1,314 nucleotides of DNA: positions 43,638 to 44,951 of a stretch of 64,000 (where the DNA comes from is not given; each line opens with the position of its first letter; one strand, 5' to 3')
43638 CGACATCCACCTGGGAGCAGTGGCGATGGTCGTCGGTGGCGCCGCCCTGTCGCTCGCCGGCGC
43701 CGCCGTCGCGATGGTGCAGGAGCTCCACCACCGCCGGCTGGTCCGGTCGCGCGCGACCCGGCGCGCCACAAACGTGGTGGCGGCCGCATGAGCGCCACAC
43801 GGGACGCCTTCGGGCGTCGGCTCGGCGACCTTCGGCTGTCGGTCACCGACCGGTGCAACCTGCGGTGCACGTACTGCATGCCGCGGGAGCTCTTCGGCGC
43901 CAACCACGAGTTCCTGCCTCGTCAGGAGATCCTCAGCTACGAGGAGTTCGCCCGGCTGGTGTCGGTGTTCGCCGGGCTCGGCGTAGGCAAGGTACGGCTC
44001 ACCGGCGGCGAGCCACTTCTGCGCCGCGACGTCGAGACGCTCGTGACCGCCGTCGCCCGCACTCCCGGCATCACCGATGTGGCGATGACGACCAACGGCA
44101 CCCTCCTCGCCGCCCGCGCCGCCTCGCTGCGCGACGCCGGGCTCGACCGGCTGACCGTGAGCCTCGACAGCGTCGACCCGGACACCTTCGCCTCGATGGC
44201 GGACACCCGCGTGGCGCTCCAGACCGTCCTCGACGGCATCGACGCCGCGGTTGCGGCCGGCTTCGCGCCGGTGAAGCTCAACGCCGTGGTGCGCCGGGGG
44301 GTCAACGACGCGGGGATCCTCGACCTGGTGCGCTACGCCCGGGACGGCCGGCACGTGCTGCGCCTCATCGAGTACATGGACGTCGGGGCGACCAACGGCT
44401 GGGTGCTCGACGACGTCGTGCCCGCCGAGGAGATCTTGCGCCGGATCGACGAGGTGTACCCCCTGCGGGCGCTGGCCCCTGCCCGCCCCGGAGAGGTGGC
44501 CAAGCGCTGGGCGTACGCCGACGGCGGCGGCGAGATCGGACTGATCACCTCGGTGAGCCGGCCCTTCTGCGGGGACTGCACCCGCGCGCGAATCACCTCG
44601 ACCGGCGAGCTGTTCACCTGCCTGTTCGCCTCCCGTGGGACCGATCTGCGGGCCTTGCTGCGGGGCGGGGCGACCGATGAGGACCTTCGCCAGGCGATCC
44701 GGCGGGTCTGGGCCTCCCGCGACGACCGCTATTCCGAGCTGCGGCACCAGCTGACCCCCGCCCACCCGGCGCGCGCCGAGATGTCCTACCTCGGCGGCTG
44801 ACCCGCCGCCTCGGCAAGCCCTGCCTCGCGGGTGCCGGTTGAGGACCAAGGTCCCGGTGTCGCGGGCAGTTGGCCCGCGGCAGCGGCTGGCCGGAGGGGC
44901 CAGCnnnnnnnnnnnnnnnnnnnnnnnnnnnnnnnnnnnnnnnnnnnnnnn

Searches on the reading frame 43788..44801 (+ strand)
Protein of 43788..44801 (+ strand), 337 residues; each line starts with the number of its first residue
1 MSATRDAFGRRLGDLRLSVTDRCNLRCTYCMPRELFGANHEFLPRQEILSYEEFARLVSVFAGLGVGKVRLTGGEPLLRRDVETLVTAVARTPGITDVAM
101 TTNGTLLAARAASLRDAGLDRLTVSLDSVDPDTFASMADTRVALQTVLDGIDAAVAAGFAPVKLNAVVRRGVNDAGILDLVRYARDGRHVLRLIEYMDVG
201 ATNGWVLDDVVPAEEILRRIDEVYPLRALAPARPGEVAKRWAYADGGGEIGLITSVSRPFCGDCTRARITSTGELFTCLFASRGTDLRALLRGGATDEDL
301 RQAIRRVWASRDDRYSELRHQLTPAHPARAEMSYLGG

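Call 56: search_protein_families(library=pfam, proteins=[window:43788-44801:+], max_evalue=0.0001)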
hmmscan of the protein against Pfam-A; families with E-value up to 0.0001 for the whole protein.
window:43788-44801:+ (337 aa): 2 families
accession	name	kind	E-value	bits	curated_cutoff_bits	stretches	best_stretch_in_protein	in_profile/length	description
PF06463.18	Mob_synth_C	-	2.4e-37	128.2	37.4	1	191-316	3-127/128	Molybdenum Cofactor Synthesis C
PF04055.27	Radical_SAM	-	2.1e-31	109.7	29.5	1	18-183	2-165/166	Radical SAM superfamily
